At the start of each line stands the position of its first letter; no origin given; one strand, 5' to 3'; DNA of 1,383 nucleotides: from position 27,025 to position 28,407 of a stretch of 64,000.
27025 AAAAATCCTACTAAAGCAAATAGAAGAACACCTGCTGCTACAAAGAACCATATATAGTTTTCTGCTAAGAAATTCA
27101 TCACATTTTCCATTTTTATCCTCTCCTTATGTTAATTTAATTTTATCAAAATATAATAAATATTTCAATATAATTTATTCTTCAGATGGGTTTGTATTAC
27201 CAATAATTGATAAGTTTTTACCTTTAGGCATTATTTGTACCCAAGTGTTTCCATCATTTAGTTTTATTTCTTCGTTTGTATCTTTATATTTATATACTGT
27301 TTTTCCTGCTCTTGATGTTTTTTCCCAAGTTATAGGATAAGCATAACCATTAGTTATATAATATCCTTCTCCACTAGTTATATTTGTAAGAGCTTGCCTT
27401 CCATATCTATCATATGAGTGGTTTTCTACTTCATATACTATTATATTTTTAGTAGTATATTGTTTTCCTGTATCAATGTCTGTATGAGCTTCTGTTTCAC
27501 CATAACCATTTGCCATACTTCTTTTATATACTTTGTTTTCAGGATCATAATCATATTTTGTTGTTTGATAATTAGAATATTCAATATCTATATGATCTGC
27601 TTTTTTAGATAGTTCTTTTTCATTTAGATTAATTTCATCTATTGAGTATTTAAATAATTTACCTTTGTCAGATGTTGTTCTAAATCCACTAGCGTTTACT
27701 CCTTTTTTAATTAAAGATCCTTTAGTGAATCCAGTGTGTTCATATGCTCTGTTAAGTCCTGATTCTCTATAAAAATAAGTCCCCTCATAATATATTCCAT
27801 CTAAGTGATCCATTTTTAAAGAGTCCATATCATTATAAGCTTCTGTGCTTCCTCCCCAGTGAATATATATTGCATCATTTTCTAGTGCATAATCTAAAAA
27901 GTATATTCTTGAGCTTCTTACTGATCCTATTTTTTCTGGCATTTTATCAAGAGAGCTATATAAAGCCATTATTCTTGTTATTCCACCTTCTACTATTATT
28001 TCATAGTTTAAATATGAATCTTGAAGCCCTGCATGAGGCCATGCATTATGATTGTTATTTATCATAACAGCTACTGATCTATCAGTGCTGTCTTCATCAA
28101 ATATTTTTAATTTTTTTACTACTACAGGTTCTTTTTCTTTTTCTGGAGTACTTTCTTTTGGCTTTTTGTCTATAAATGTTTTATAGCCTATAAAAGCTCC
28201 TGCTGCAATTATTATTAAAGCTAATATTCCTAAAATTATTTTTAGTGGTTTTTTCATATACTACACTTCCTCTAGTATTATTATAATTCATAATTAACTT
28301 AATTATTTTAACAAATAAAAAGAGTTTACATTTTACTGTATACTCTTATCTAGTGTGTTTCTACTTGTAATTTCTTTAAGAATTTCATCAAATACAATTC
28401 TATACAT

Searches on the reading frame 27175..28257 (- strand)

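Call 60: search_protein_families(library=pfam, proteins=[window:27175-28257:-], max_evalue=0.001)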
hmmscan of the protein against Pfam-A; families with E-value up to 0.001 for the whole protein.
window:27175-28257:- (360 aa): 2 families
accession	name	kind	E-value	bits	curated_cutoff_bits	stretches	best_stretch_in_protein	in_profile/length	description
PF11258.13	DUF3048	-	1.6e-39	135.9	25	1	55-193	10-148/148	Protein of unknown function (DUF3048) N-terminal domain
PF17479.7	DUF3048_C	-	1.3e-24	87.2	25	1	223-340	1-114/114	Protein of unknown function (DUF3048) C-terminal domain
